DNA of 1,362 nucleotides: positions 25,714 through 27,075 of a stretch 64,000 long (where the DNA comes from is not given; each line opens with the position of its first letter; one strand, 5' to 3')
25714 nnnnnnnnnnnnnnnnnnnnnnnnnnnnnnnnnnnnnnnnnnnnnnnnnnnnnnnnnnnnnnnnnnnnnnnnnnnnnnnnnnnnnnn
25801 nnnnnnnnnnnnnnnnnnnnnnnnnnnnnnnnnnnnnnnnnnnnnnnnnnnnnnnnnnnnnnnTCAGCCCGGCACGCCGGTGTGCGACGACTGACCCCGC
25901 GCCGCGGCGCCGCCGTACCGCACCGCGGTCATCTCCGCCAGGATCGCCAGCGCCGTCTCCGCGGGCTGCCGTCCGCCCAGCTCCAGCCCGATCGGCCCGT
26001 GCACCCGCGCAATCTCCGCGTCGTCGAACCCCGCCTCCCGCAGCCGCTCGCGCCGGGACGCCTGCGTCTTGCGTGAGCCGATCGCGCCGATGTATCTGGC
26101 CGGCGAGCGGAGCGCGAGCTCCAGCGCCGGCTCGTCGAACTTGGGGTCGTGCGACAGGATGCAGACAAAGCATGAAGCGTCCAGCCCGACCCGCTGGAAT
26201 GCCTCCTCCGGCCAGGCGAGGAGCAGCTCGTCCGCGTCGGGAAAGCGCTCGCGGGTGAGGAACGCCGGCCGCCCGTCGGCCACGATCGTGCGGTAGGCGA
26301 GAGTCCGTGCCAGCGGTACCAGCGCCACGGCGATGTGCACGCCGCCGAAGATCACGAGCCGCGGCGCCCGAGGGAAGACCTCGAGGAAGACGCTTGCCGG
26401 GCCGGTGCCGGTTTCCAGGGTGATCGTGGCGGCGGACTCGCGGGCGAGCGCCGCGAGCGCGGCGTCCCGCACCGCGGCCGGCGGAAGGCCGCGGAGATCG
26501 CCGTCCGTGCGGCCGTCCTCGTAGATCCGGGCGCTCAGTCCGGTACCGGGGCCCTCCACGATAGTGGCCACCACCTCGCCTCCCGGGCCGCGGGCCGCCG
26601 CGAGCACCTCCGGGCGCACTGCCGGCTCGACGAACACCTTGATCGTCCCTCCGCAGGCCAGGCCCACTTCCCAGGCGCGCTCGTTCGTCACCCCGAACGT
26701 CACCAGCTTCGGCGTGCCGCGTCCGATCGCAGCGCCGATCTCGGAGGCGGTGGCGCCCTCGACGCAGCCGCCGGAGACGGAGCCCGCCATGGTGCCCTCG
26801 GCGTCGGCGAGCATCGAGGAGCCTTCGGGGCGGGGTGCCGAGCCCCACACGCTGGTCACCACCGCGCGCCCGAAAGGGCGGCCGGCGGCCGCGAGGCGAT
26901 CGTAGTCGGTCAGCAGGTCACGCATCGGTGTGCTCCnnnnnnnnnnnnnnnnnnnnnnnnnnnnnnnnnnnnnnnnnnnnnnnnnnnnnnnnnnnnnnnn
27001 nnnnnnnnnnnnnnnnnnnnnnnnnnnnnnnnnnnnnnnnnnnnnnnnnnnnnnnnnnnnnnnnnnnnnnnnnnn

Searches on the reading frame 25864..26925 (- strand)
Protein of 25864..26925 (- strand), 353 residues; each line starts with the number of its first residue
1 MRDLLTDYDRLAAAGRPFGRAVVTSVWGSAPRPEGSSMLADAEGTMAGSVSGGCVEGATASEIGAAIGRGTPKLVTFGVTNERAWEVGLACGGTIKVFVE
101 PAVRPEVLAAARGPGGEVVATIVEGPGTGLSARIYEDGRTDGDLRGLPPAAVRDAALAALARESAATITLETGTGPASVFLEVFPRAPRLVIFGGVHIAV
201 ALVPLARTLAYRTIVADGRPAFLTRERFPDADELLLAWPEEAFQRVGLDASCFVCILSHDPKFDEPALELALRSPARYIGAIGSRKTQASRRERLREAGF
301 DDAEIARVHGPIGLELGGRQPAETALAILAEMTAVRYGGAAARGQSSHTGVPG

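Call 84: search_protein_families(library=pfam, proteins=[window:25864-26925:-], max_evalue=0.00001)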
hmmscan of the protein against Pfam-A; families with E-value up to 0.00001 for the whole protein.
window:25864-26925:- (353 aa): 2 families
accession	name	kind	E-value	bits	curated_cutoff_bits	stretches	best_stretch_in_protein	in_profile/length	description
PF13478.12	XdhC_C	-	2.1e-42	145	29.7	1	190-332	1-125/125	XdhC Rossmann domain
PF02625.21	XdhC_CoxI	-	1.6e-18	66.8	24.3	1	12-78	2-68/68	XdhC and CoxI family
